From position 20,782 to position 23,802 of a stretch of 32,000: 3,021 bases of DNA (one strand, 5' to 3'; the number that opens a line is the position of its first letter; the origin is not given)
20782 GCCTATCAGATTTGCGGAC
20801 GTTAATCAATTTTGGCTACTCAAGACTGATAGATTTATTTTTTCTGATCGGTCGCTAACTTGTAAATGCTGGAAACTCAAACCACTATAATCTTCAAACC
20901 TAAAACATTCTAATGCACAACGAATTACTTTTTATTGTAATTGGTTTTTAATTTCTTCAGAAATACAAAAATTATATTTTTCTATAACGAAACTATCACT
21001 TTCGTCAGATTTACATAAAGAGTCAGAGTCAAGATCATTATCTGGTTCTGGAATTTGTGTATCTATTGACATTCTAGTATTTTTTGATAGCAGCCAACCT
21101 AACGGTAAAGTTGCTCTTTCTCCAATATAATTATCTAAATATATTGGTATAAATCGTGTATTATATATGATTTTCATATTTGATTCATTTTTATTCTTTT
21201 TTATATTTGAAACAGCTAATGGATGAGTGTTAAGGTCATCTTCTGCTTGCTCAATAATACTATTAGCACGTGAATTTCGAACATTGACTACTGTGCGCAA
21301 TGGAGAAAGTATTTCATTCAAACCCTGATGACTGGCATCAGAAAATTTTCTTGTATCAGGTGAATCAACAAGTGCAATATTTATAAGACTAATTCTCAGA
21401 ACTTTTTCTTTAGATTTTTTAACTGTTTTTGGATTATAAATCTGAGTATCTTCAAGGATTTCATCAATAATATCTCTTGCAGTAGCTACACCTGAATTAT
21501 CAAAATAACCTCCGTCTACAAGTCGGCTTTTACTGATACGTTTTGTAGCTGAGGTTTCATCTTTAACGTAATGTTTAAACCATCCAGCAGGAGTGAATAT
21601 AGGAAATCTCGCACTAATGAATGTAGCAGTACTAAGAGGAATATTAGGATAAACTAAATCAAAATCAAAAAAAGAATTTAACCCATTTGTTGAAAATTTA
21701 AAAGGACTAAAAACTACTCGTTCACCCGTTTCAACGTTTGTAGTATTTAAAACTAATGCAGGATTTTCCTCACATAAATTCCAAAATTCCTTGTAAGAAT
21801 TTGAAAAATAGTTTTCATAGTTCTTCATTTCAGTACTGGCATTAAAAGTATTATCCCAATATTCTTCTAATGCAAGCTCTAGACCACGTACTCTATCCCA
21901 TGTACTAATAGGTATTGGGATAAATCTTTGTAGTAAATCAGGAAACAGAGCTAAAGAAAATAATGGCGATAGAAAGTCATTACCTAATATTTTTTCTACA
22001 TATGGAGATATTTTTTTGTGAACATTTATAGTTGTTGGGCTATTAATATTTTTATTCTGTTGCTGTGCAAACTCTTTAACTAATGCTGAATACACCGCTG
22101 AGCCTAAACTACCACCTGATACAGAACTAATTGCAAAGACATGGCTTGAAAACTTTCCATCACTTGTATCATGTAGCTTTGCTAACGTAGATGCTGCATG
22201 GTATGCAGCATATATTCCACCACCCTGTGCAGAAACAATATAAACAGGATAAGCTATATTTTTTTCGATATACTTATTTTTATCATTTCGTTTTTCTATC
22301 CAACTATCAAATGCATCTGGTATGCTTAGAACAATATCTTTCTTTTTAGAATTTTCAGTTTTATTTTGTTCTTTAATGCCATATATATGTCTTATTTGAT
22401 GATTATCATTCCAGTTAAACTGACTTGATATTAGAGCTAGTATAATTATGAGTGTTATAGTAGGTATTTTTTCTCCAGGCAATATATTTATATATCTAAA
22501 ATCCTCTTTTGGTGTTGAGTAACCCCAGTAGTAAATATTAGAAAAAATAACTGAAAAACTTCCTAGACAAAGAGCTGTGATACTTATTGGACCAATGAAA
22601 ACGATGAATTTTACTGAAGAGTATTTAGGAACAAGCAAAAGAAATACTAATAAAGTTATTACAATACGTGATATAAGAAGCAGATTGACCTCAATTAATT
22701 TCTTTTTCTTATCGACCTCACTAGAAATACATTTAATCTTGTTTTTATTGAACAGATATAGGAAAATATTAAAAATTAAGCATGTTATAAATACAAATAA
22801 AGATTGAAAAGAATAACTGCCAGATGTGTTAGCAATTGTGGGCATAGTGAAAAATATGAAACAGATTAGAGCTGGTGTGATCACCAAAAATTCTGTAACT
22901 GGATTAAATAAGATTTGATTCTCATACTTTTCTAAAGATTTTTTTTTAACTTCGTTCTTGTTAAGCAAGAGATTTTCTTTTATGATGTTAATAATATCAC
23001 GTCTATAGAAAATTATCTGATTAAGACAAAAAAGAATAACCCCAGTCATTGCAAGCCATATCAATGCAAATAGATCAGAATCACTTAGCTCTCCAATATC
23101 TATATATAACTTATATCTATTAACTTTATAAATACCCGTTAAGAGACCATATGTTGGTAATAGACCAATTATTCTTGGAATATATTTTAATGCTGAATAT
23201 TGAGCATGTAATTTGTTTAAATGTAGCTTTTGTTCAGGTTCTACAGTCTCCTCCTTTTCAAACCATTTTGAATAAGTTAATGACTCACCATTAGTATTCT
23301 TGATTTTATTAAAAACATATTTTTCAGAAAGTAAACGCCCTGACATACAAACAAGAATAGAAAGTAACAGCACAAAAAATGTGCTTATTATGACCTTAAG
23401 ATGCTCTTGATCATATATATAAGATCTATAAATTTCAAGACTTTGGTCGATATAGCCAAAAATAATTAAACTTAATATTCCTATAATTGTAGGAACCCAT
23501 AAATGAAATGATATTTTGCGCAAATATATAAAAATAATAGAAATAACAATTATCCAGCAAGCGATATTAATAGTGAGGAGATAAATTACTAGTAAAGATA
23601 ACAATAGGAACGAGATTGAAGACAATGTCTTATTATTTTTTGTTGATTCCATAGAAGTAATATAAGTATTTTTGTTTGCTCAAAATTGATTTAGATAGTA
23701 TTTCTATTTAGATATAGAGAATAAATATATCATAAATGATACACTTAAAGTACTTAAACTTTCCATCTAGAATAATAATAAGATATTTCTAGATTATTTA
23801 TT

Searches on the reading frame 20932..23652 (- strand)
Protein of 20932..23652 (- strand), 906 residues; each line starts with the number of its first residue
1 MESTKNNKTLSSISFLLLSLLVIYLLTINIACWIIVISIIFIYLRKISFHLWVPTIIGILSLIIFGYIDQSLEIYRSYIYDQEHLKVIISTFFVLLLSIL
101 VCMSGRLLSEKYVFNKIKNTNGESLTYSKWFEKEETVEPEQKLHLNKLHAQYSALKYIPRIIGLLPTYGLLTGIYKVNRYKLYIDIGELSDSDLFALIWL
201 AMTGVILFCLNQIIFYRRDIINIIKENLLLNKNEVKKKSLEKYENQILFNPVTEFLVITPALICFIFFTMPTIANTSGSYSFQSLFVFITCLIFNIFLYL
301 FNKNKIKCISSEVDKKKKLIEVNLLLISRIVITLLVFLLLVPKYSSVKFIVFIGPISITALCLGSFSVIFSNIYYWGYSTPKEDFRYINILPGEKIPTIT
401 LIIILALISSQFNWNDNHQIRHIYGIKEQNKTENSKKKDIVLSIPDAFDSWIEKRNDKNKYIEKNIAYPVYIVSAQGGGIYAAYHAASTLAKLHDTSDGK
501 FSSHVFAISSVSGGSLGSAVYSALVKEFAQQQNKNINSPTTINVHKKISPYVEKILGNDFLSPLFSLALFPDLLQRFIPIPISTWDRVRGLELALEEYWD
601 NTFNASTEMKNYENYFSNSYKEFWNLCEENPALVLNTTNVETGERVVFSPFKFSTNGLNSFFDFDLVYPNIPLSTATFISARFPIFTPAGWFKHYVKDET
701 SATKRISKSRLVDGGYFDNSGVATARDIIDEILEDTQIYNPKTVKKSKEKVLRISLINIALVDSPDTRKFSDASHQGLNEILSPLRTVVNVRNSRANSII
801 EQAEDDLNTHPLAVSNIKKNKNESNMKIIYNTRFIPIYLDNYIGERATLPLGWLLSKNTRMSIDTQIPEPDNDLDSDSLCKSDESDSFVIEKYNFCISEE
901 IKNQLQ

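Call 6: search_protein_families(library=pfam, proteins=[window:20932-23649:-], max_evalue=0.01)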
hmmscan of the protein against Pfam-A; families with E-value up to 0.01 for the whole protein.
window:20932-23649:- (905 aa): 1 family
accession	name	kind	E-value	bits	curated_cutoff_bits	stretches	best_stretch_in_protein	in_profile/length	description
PF01734.28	Patatin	-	4e-06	27.6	27.7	1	475-724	4-190/191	Patatin-like phospholipase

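Call 39: find_encoding_contigs(protein=window:20932-23652:-, flank=10000, max_places=10)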
Protein window:20932-23652:- (906 aa): 3 contigs read that carry it; 1 place shown.
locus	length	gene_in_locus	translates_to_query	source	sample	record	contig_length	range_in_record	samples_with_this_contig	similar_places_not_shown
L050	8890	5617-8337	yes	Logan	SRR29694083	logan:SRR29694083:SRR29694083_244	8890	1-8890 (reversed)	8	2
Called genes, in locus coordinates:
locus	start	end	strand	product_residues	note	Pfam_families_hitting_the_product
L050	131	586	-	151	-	-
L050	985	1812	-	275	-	PF04383:KilA-N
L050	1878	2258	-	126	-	-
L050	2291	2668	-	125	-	-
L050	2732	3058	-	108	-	-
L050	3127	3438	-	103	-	-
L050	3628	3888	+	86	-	PF12844:HTH_19, PF01381:HTH_3, PF13560:HTH_31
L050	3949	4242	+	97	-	-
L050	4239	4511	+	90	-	-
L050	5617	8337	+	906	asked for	PF01734:Patatin (weak)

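Call 41: search_protein_families(library=padloc, proteins=[window:20932-23649:-], max_evalue=0.001)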
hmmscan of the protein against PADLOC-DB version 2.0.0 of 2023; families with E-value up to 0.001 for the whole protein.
window:20932-23649:- (905 aa): 0 families

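Call 56: search_dna_similar(query=window:20932-23649:-, collection=plasmids, mode=protein, max_rows=12)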
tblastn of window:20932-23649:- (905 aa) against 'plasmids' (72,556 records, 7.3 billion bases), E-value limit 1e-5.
Records with a match: 5; places in all: 5; records where one place covers at least 80% of the query: 0.
Best place of each record, by identity: <60% 5.
By first word of the organism name: Rhizobium 2; Nostoc 1; Alteromonas 1; Caballeronia 1.
By predicted mobility (MOB-suite, as given by PLSDB): conjugative 2; non-mobilizable 2; mobilizable 1.
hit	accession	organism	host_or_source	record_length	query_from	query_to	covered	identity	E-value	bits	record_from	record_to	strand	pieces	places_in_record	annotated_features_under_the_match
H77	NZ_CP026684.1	Nostoc sp. 'Peltigera membranacea cyanobiont' N6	Lichen thallus,Peltigera membranacea ...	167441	351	870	57%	35.9%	3e-58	226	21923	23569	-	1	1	patatin-like phospholipase family protein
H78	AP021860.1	Alteromonas sp. I4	-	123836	415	865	50%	25.3%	2e-17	96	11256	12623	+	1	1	hypothetical protein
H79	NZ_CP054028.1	Rhizobium hidalgonense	Pisum sativum l. (pea),Pure culture,Pea ...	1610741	445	886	49%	24.1%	5e-11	75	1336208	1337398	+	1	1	record has no annotation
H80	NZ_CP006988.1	Rhizobium etli bv. mimosae str. IE4771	Phaseolus vulgaris,whole organism,nodule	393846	411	723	35%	33.5%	8e-24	116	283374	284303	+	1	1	hypothetical protein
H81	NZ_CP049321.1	Caballeronia sp. SBC2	whole organism,soil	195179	471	730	29%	30.4%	3e-8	66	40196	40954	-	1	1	YCF48-related protein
